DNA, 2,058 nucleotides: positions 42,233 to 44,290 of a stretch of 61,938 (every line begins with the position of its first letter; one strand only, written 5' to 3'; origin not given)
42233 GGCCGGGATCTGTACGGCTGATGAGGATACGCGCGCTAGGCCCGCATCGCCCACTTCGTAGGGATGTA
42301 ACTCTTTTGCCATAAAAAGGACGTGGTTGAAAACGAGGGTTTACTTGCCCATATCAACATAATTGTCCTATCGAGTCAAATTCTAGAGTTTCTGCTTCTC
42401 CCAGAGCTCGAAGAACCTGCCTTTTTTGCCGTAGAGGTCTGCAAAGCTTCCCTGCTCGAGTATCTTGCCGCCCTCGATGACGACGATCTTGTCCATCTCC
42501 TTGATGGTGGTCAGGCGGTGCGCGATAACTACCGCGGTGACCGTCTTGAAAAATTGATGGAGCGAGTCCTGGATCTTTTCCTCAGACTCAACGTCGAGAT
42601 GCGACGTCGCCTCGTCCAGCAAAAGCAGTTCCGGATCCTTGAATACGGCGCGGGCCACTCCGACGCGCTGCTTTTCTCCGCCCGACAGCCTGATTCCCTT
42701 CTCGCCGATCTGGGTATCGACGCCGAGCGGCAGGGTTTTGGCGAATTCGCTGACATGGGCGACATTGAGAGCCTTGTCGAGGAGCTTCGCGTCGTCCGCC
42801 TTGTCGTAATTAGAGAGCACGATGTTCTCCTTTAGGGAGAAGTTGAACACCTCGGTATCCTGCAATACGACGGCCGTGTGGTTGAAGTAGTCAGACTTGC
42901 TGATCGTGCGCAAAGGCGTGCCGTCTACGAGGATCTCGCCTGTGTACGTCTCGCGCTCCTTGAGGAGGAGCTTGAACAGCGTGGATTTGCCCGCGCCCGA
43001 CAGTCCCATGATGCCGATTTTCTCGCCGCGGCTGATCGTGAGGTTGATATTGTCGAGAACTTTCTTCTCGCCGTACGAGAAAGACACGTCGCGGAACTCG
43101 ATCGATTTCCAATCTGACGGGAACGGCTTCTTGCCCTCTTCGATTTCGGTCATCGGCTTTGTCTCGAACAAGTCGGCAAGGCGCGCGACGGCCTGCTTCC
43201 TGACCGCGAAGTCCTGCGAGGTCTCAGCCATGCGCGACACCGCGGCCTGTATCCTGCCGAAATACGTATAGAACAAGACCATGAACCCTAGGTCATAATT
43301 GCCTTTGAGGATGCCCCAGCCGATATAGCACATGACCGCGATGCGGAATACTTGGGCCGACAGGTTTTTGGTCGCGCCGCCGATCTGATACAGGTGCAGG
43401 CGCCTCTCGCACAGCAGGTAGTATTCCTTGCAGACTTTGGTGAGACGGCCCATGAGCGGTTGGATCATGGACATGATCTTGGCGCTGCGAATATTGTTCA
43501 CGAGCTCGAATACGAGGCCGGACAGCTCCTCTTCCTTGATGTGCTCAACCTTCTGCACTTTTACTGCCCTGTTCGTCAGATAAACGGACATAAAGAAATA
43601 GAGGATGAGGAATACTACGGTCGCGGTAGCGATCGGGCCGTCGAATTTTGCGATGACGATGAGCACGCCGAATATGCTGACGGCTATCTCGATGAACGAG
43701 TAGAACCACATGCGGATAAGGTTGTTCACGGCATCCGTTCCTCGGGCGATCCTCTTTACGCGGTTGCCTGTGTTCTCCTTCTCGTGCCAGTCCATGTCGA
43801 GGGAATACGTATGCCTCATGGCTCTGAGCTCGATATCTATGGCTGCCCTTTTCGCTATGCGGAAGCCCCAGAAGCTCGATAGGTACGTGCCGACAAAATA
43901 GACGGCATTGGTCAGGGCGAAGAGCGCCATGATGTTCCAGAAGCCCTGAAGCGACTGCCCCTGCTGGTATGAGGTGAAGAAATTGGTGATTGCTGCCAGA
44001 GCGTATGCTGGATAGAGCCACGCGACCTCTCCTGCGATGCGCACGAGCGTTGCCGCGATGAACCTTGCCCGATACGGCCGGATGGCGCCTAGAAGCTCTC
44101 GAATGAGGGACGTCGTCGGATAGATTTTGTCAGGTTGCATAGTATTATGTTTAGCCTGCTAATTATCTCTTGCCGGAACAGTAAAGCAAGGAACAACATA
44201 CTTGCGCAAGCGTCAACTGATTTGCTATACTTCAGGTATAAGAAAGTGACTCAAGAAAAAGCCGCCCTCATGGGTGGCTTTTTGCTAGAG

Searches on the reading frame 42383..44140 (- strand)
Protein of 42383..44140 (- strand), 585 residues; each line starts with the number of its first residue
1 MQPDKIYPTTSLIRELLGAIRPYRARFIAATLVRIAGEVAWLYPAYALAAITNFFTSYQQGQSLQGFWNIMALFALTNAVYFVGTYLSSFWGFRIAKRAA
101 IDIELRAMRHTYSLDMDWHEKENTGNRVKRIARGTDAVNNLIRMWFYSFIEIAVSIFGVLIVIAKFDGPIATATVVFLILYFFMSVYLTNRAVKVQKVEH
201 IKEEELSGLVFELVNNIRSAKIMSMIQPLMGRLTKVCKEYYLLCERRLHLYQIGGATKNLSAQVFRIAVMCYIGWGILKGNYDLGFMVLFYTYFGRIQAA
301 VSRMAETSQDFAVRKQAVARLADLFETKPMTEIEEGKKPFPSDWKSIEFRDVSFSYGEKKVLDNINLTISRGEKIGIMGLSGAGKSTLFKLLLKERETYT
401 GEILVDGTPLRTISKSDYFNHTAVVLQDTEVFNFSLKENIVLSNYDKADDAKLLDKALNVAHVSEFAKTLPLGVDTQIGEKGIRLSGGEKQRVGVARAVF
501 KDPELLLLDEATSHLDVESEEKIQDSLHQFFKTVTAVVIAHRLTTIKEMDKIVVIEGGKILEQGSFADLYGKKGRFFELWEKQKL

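Call 11: search_protein_families(library=ncbifam, proteins=[window:42383-44140:-])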
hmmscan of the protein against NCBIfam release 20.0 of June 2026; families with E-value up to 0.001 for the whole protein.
window:42383-44140:- (585 aa): 187 families (the best 25 are shown)
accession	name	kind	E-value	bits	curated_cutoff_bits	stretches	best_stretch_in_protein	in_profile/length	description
TIGR02203.1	MsbA_lipidA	equivalog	1e-84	285.1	602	1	15-581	4-567/572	lipid A export permease/ATP-binding protein MsbA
TIGR01846.1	type_I_sec_HlyB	subfamily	2.3e-84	284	725.55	1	94-583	205-692/694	type I secretion system permease/ATPase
NF045513.1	HepA_fam_ABC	equivalog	3.4e-84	283.4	725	1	64-583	91-609/610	heterocyst formation ABC transporter subunit HepA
TIGR02204.1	MsbA_rel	hypoth_equivalog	6e-84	282.7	780.4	1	14-579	7-571/576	ABC transporter, permease/ATP-binding protein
NF010178.0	PRK13657.1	equivalog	1.3e-80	271.6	733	1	63-583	57-570/588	glucan ABC transporter ATP-binding protein/ permease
NF052233.1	CphA_assoc_ABC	equivalog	6.4e-80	269.5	880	1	9-584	168-744/766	cyanophycin metabolism-associated ABC transporter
TIGR02857.1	CydD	equivalog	1.1e-73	249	435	1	24-554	2-528/529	thiol reductant ABC exporter subunit CydD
TIGR03797.1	NHLM_micro_ABC2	equivalog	1.3e-72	245.4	709.4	1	49-583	160-685/686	NHLP bacteriocin export ABC transporter permease/ATPase subunit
TIGR03375.1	type_I_sec_LssB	subfamily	1.8e-72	244.7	693.1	1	95-565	216-684/696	type I secretion system permease/ATPase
TIGR03796.1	NHLM_micro_ABC1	equivalog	1.5e-70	238.3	853.3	1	39-579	164-708/710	NHLP family bacteriocin export ABC transporter peptidase/permease/ATPase subunit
TIGR00958.1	3a01208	subfamily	4.6e-69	233.4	874.6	1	11-577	147-708/711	antigen peptide transporter 2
NF008381.0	PRK11176.1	equivalog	2.6e-65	220.9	867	1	308-581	305-577/582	lipid A ABC transporter ATP-binding protein/permease MsbA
TIGR01192.1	chvA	subfamily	2.1e-64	218.2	585.4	1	71-581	62-568/585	glucan export ABC transporter ATP-binding protein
NF008364.0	PRK11160.1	equivalog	2.1e-64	218.1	630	1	125-582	117-574/575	heme ABC transporter ATP-binding protein/permease CydC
TIGR01193.1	bacteriocin_ABC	subfamily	3.9e-62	210.8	523.85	1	80-580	208-706/708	peptide cleavage/export ABC transporter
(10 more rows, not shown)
